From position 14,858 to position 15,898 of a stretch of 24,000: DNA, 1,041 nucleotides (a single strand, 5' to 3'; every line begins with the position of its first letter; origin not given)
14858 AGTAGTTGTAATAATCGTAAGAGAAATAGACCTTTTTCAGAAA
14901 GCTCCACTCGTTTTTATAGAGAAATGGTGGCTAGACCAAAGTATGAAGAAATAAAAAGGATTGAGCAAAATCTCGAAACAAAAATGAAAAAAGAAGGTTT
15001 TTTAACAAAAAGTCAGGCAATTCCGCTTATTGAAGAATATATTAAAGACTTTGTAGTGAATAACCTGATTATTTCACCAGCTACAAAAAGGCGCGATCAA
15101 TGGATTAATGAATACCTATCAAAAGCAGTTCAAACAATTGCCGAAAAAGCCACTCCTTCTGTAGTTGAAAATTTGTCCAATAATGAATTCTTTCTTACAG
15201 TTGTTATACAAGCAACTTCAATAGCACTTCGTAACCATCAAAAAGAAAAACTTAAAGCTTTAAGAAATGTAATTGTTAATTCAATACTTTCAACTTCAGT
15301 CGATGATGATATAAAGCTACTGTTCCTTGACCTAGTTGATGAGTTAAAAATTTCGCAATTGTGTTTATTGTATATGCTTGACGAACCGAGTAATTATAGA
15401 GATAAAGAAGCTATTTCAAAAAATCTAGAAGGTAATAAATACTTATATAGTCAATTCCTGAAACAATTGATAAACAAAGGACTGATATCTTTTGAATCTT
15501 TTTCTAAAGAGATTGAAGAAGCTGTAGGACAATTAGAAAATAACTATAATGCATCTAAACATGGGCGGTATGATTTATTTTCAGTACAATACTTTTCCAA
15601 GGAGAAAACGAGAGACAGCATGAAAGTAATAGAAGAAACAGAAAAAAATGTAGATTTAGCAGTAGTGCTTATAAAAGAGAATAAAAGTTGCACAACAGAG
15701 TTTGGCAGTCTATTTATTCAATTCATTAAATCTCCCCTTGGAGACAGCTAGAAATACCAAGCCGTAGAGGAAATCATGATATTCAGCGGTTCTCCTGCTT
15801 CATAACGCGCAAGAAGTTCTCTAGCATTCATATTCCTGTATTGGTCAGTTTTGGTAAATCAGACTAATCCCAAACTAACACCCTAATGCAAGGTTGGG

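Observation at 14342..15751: RHH protein plus HNH nuclease fused to an unassignable ~270-aa domain: candidate undescribed defence or toxin-antitoxin-like module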

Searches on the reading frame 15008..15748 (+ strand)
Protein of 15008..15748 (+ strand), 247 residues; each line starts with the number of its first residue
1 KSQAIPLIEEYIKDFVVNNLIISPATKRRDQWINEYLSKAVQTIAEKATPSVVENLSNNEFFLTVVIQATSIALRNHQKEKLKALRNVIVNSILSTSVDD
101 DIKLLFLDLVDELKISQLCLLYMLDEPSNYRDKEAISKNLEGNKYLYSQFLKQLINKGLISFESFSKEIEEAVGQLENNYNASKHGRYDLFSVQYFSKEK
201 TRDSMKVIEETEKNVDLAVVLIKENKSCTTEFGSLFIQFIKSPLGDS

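Call 21: find_homologous_proteins(query=A1, max_evalue=0.00001)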
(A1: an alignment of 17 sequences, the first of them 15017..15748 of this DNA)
Query A1 (17 sequences) (244 aa, profile of the alignment): 84 proteins with E <= 0.00001 among 8000 candidates.
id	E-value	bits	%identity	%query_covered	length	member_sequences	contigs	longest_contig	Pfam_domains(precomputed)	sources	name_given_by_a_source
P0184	6.2e-88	313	42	93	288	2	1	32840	-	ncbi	-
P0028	2.0e-84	301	42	100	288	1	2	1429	-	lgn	-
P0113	3.1e-83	297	31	100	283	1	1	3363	-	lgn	-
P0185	2.4e-81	291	31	94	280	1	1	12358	-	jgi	jgi:hypothetical protein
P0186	3.1e-79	284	35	99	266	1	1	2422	-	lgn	-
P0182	3.2e-78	281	32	93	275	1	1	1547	-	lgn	-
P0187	2.3e-76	275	31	95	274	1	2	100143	-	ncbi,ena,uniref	ncbi:hypothetical protein [Microcoleus sp. AT9b-C3]|uniref:hypothetical protein n=1 Tax=unclassified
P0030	9.4e-76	273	38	92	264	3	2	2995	-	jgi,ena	jgi:hypothetical protein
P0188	4.0e-75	271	34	60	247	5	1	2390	-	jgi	-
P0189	2.4e-74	268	32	66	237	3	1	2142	-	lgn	-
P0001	7.8e-73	263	100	100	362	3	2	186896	PF01844.30,PF14279.13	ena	-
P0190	1.8e-72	262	29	95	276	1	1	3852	-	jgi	jgi:hypothetical protein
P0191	1.4e-71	259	32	93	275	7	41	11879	-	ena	-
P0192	1.8e-71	259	35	91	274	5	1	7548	-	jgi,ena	-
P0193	2.4e-71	258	32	59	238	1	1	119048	-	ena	-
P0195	4.1e-71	258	31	94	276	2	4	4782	PF28206.1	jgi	jgi:hypothetical protein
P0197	1.8e-69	252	34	100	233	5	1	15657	-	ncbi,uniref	ncbi:hypothetical protein V2P11_09220 [Parageobacillus toebii]|uniref:hypothetical protein n=1 Tax=P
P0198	9.4e-67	243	30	98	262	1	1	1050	PF28206.1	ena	-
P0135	2.0e-62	229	30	92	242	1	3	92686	-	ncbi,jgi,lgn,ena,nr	ncbi:MAG TPA: hypothetical protein VMX94_00370 [Armatimonadota bacterium]|nr:hypothetical protein [A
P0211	8.1e-55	204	24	93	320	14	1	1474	-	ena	-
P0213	7.4e-53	198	29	73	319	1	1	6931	-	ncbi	-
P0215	7.9e-51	191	29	73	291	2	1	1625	-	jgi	jgi:hypothetical protein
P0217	6.2e-48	182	27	99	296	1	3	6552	-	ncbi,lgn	-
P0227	5.6e-40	156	32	55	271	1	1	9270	-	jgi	jgi:hypothetical protein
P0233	2.7e-10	58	25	51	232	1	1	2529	-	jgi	jgi:hypothetical protein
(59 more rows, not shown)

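Call 22: search_protein_families(library=pfam, proteins=[P0195, P0198, P0187, P0197, P0184], max_evalue=1)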
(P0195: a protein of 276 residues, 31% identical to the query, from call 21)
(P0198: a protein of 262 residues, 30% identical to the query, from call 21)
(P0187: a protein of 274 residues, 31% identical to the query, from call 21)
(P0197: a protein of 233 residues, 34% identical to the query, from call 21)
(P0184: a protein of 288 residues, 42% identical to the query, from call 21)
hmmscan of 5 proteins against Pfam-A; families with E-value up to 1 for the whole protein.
P0195 (276 aa): 3 families
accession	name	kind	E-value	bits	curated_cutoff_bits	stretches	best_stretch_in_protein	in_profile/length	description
PF18558.8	HTH_51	-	0.084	13.1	50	0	156-195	47-86/88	Methyltransferase, Helix-turn-helix domain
PF12078.13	DUF3557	-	0.091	13.2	26.2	1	65-140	64-140/154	Domain of unknown function (DUF3557)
PF16213.11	DCB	-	0.13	12.4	25.6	1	69-155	35-124/177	Mon2/Sec7/BIG1-like, dimerisation and cyclophilin-binding domain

P0198 (262 aa): 1 family
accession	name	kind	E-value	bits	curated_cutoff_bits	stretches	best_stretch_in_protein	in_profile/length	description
PF12078.13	DUF3557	-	0.14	12.6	26.2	1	64-139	63-139/154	Domain of unknown function (DUF3557)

P0187 (274 aa): 1 family
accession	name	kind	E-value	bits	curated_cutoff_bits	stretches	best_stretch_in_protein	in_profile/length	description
PF23932.1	SP10_terminator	-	0.033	14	27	1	157-218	10-69/279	Phage termination protein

P0197 (233 aa): 2 families
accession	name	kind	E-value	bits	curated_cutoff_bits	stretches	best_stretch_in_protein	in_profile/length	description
PF08939.15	Bles03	-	0.039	14.3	23.1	1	47-135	96-180/255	Basophilic leukemia-expressed protein Bles03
PF11492.14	Dicistro_VP4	-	0.24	11.9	22.6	1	17-34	17-39/57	Cricket paralysis virus, VP4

P0184 (288 aa): 1 family
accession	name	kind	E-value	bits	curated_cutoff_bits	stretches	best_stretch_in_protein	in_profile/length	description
PF01390.26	SEA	-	0.0025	18.3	26.4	1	6-56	30-79/106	SEA domain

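Call 23: search_protein_families(library=padloc, proteins=[P0195, P0198, P0187, P0197, P0184], max_evalue=1)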
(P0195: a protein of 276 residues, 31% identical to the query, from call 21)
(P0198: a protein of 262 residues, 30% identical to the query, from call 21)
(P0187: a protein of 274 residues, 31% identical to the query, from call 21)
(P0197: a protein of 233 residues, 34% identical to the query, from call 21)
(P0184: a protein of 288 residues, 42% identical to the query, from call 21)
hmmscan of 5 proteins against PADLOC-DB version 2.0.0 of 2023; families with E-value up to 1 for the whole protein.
P0195 (276 aa): 1 family
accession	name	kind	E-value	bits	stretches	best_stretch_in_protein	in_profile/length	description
PDLC01880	CARF4--CARF_PDDEXK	-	0.0017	15.7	1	124-206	157-236/364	-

P0198 (262 aa): 0 families

P0187 (274 aa): 0 families

P0197 (233 aa): 0 families

P0184 (288 aa): 1 family
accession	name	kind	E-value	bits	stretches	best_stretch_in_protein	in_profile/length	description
PDLC03842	LeoB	-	0.0018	15.2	1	45-131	261-349/568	-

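Call 26: find_encoding_contigs(protein=P0187, flank=7000, max_places=3)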
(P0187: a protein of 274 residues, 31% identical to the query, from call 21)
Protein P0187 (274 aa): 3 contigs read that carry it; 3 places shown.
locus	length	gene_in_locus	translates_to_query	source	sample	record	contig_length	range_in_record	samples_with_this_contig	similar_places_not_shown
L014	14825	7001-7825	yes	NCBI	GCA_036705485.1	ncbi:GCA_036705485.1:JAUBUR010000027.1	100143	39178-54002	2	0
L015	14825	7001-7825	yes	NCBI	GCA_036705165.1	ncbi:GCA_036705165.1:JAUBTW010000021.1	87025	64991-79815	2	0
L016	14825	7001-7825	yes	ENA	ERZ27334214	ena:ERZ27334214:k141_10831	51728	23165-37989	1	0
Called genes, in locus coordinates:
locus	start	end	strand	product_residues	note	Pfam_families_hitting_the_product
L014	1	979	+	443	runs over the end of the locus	PF00355:Rieske, PF19112:VanA_C (faint), PF08417:PaO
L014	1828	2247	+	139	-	-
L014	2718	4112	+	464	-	-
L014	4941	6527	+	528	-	PF18928:DUF5677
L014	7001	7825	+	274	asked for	-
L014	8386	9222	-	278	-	PF25164:CoiA_N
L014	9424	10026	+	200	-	-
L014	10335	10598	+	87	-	-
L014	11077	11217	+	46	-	-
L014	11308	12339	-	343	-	-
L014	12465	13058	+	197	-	-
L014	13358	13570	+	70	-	-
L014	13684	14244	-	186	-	PF00565:SNase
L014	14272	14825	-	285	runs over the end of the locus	-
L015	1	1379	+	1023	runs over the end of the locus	PF12965:DUF3854, PF08706:D5_N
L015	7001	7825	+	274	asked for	-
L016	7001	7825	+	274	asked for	-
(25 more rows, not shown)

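Call 27: find_encoding_contigs(protein=P0193, flank=7000, max_places=3)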
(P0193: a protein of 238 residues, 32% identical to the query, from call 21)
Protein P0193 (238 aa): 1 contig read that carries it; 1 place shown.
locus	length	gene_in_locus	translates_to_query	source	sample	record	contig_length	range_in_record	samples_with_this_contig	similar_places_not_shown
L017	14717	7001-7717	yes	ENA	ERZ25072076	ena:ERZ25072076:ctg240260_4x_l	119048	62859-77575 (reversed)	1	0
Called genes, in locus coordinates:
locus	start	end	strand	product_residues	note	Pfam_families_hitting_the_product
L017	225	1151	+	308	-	PF12760:Zn_ribbon_IS1595, PF12762:DDE_Tnp_IS1595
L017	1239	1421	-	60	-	-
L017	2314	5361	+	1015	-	PF13620:CarboxypepD_reg, PF13715:CarbopepD_reg_2, PF00404:Dockerin_1 (faint)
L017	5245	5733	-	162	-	-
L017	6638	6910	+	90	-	-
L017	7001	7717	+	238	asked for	-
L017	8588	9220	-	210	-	-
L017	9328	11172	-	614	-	-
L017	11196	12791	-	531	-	-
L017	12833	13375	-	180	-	PF08240:ADH_N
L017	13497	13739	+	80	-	PF12728:HTH_17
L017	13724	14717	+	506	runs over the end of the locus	PF00239:Resolvase, PF07508:Recombinase, PF13408:Zn_ribbon_recom (faint)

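Call 50: find_related_loci(query=A4, collection=genome_contigs, flank=8000)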
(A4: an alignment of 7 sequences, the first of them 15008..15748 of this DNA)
Query A4 (247 aa) in genome_contigs; peptide patterns used: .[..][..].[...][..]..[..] (x = any residue, [..] = any of these).
122 stretches matched a pattern; 27 encode a relative of the query (tblastn E <= 1e-3); 27 distinct loci.
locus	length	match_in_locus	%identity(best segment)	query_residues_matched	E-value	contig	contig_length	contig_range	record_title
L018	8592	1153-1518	43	16-137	1e-30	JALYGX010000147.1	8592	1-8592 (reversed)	MAG: Cyanobacteriota bacterium isolate GDC bin22 SD1469-71_k127_321754, whole genome shotgun sequence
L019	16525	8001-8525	36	4-163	7e-28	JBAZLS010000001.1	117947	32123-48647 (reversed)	MAG: Candidatus Paceibacterota bacterium isolate SO_2017_LW4_20 scaffold_496_c1_LW137-91_2017, whole genome shotgun sequ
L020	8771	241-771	34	4-165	3e-26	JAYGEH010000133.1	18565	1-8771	MAG: Rhodospirillales bacterium isolate OC6_3000m_MAG_133 OC6_3000m_contig_4294394, whole genome shotgun sequence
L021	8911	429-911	35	20-165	4e-26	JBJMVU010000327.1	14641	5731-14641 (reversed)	MAG: Massilia sp. isolate H1_16_all_fractions_conc_50_67_10 k255_4223001, whole genome shotgun sequence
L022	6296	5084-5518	40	19-161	6e-25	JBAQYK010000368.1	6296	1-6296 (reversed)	MAG: Candidatus Methanoperedens sp. isolate MFD12011_ilm_asm_bin3 k127_39954, whole genome shotgun sequence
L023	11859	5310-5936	30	4-244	2e-24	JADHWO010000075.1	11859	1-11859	MAG: Candidatus Aminicenantes bacterium isolate BS750m-G29 BS-750m-C9761, whole genome shotgun sequence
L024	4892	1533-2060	31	4-165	4e-24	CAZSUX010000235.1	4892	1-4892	MAG TPA_asm: uncultured bacterium isolate binchicken_co129_836 genome assembly, contig: NODE_62662_length_4892_cov_6.313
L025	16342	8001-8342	41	16-130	6e-24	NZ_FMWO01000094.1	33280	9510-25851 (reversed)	Nitrosomonas mobilis isolate 1, whole genome shotgun sequence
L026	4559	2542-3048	30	16-169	1e-22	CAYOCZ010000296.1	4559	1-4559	MAG TPA_asm: uncultured bacterium isolate binchicken_co332_72 genome assembly, contig: NODE_7520_length_4559_cov_8.86811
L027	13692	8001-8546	29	28-244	5e-22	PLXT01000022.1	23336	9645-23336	MAG: Methanobacterium sp. isolate palsa_68 73.20120700_P3D.344_contig_174060, whole genome shotgun sequence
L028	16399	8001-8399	35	20-160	9e-22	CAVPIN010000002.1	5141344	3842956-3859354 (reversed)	MAG: Terriglobia bacterium isolate MFD00008.bin.2.28 genome assembly, contig: contig_5316, whole genome shotgun sequence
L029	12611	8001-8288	41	20-121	1e-21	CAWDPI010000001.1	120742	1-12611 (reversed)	MAG: uncultured Acidobacteriota bacterium isolate MFD09222.bin.2.76 genome assembly, contig: contig_100129, whole genome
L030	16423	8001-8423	32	18-160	2e-20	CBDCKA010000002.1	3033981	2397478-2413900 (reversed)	MAG: Terriglobia bacterium isolate 31ff0249-533e-4473-91ae-22163d2f2002 genome assembly, contig: contig_2, whole genome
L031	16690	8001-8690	33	5-244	4e-20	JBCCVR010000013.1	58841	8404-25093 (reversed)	MAG: Cyanobacteria bacterium P01_E01_bin.42 k141_1808825_length_58841_cov_14.0000, whole genome shotgun sequence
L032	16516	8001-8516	32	2-161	1e-19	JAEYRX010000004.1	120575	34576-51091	MAG: Bacillota bacterium isolate OH_CBB_75 k127_579845, whole genome shotgun sequence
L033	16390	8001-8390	33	23-160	2e-19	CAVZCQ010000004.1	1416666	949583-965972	MAG: uncultured Acidobacteriaceae bacterium isolate MFD02248.bin.1.15 genome assembly, contig: contig_49777, whole genom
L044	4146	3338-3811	28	23-172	5e-10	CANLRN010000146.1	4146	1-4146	uncultured Aquimarina sp. isolate 4-651-3Z.fasta genome assembly, contig: NODE_146, whole genome shotgun sequence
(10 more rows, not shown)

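Call 53: predict_structure(alignment_id=A3)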
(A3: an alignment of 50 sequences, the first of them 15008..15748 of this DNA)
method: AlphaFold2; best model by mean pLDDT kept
length: 247 residues; sequences in the alignment: 50
mean_pLDDT: 85.1   pTM: 0.77
mean pLDDT of the five models: 85.1, 84.3, 83.8, 83.1, 81.9
residues with pLDDT >= 90: 140; 70-90: 69; 50-70: 19; < 50: 19
segments of 3 or more residues with pLDDT < 50: 189-205
pLDDT, mean of each block of 10 residues (from residue 1): 61 78 86 96 96 96 98 96 97 95 98 96 93 87 92 95 82 81 60 48 50 81 90 97 75
secondary structure, 60 per line:
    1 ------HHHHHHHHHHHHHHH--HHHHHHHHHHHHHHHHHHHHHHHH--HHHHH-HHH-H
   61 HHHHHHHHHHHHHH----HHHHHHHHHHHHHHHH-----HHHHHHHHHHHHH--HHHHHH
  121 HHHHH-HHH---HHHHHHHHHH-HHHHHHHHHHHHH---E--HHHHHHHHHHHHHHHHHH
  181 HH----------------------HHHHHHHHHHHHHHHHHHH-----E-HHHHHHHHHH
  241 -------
elements in order: H7-21 H24-47 H50-54 H60-74 H79-94 H100-112 H115-125 H133-142 H144-156 H163-182 H205-223 H231-240

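Call 59: search_protein_families(library=phrogs, proteins=[P0187, P0197, P0193], max_evalue=0.1)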
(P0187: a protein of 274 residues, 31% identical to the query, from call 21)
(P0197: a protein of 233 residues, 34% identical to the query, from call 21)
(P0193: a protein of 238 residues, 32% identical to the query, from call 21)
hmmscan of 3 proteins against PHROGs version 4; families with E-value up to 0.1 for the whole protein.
P0187 (274 aa): 5 families
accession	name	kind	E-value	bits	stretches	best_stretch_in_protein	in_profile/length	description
phrog_26838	-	unknown function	5.6e-10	40.2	1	30-152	14-136/221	-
phrog_11520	-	unknown function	0.0011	19.7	1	32-267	44-272/280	-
phrog_5345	-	unknown function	0.013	16.9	1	181-245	39-95/104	-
phrog_1000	-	unknown function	0.02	15.4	1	156-216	8-67/280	-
phrog_29024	-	unknown function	0.035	15.7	0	155-206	16-63/75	-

P0197 (233 aa): 1 family
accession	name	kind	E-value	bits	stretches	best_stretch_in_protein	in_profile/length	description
phrog_26838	-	unknown function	4.8e-09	37.2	1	13-152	9-145/221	-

P0193 (238 aa): 2 families
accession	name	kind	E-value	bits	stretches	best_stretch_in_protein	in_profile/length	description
phrog_26838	-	unknown function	8.9e-10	39.6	1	22-145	13-132/221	-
phrog_11520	-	unknown function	0.033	14.9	1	26-145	45-157/280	-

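Call 64: search_solved_structures(query=A3, max_evalue=10)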
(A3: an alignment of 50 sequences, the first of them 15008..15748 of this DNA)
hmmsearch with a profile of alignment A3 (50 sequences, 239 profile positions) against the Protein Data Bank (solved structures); distinct sequences matched with E-value up to 10: 16.
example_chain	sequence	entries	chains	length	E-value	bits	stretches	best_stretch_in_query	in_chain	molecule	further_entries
3ezq_A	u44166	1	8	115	0.0088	18.6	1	164-220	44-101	Tumor necrosis factor receptor superfamily member 6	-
1ddf_A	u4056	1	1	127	0.012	18.3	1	166-220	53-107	FAS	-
9ncq_A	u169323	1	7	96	0.016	17.8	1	164-213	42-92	Tumor necrosis factor receptor superfamily member 6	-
4m1p_A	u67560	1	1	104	0.15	14.6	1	52-115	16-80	Copper-sensitive operon repressor (CsoR)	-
1pd3_A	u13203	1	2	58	0.31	13.6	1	51-103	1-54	Nonstructural protein NS2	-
9olq_A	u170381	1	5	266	0.57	12.7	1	62-114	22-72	Designed allosteric facilitated dissociation switch AS1 H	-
1lyp_A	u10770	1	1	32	0.57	12.7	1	50-75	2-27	CAP18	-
9dd1_A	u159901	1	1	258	0.68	12.5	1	62-114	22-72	Designed allosteric facilitated dissociation switch AS1 T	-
9dcy_A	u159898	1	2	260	0.69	12.4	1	62-114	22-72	Designed allosteric facilitated dissociation switch AS1 H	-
9dcz_A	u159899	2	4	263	0.71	12.4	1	62-114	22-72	Designed allosteric facilitated dissociation switch AS1 H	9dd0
9dcx_A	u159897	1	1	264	0.71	12.4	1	62-114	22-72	Designed allosteric facilitated dissociation switch AS1 H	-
9t1m_B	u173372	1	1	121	0.88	12.1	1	50-103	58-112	Nuclear export protein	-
7ytf_A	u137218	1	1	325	0.94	12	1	87-132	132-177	Ketosteroid isomerase-related protein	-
9ryc_D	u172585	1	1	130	1.1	11.8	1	50-103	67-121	Nuclear export protein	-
8y7m_I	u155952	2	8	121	1.9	11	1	50-101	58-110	Nuclear export protein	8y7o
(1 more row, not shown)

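Call 66: fold_search(model_id=the predicted structure, library=pdb)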
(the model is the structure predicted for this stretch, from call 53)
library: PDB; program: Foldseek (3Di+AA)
matches with E <= 10: 165; with E <= 0.001: 0
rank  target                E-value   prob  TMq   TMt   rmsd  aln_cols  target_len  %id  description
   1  7tm3_6                5.8e-01  0.09  0.14  0.15  19.2       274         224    9  Structure of the rabbit 80S ribosome stalled on a 2-TMD Rhodopsin intermediate in complex with the multipass transloco (released 2022-10-19)
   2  6z0c_B                6.4e-01  0.08  0.13  0.15  24.8       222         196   14  Structure of in silico modelled artificial Maquette-3 protein (released 2021-03-17)
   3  7upp_B                7.1e-01  0.23  0.24  0.20  15.6       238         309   15  Crystal structure of designed heterotrimeric assembly DHT03_2arm_A21/B21/C long (released 2022-12-14)
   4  2d4c_A                7.4e-01  0.05  0.11  0.12  30.5       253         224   11  Crystal structure of the endophilin BAR domain mutant (released 2006-07-11)
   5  2d4c_C                8.2e-01  0.06  0.13  0.14  29.3       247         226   12  Crystal structure of the endophilin BAR domain mutant (released 2006-07-11)
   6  7upq_A                1.1e+00  0.18  0.25  0.29  16.9       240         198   13  Crystal structure of designed heterotrimeric assembly DHT03_1arm_A21/B/C (released 2022-12-14)
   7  5jdo_A                1.1e+00  0.08  0.18  0.18  22.9       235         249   14  T. congolense haptoglobin-haemoglobin receptor in complex with haemoglobin (released 2016-04-27)
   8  3plt_A                1.2e+00  0.06  0.11  0.13  34.6       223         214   10  Crystal structure of Lsp1 from Saccharomyces cerevisiae (released 2011-06-22)
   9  7upq_J                1.3e+00  0.16  0.25  0.29  17.1       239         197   12  Crystal structure of designed heterotrimeric assembly DHT03_1arm_A21/B/C (released 2022-12-14)
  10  2v0o_C                1.3e+00  0.06  0.14  0.13  27.2       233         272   13  FCHO2 F-BAR domain (released 2007-06-26)
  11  3i2w_B                1.6e+00  0.07  0.15  0.14  27.6       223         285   14  Crystal structure of EFC/F-BAR domain of Drosophila Syndapin/PACSIN (released 2010-03-02)
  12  3m3w_B                1.6e+00  0.04  0.12  0.11  27.1       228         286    9  Crystal structure of mouse PACSIN3 BAR domain mutant (released 2011-03-16)
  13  8ure_A                1.7e+00  0.06  0.16  0.11  18.4       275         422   13  CryoEM Structure of Allosterically Switchable De Novo Protein sr312, in Open State with Effector Peptide (released 2024-08-14)
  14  2v0o_A                1.8e+00  0.03  0.11  0.10  27.5       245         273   13  FCHO2 F-BAR domain (released 2007-06-26)
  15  7upp_A                2.0e+00  0.12  0.27  0.23  16.3       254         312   12  Crystal structure of designed heterotrimeric assembly DHT03_2arm_A21/B21/C long (released 2022-12-14)
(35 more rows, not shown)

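Call 71: search_protein_families(library=pfam, alignment_id=A6, max_evalue=0.00001)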
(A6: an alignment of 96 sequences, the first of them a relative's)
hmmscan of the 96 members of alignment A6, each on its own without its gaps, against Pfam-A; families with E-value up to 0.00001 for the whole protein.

A. member 1, L018:2102-2653:- (184 aa): 1 family
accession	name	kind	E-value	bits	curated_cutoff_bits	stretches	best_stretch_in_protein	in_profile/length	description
PF00903.31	Glyoxalase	-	5.3e-18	66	20.6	1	11-159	1-121/121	Glyoxalase/Bleomycin resistance protein/Dioxygenase superfamily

B. families by the number of members that match (of 96 scanned): 88 families (the first 25 are shown)
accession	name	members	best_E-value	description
PF00266.25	Aminotran_5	2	4.3e-61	Aminotransferase class-V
PF07669.17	Eco57I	2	1.1e-44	Eco57I restriction-modification methylase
PF00072.30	Response_reg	2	4.5e-24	Response regulator receiver domain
PF00180.25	Iso_dh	1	1.8e-127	Isocitrate/isopropylmalate dehydrogenase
PF02626.20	CT_A_B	1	1.9e-99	Carboxyltransferase domain, subdomain A and B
PF17392.7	Urocanase_C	1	1.5e-93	Urocanase C-terminal domain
PF01175.24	Urocanase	1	8.5e-89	Urocanase Rossmann-like domain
PF00682.25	HMGL-like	1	8.8e-89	HMGL-like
PF01264.26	Chorismate_synt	1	3.7e-69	Chorismate synthase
PF02786.22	CPSase_L_D2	1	2.4e-62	Carbamoyl-phosphate synthase L chain, ATP binding domain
PF17391.7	Urocanase_N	1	1e-59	Urocanase N-terminal domain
PF01471.23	PG_binding_1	1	5.9e-50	Putative peptidoglycan binding domain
PF07992.20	Pyr_redox_2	1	1.2e-49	Pyridine nucleotide-disulphide oxidoreductase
PF04015.17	DUF362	1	8.1e-45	Domain of unknown function (DUF362)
PF00289.28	Biotin_carb_N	1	1.4e-43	Biotin carboxylase, N-terminal domain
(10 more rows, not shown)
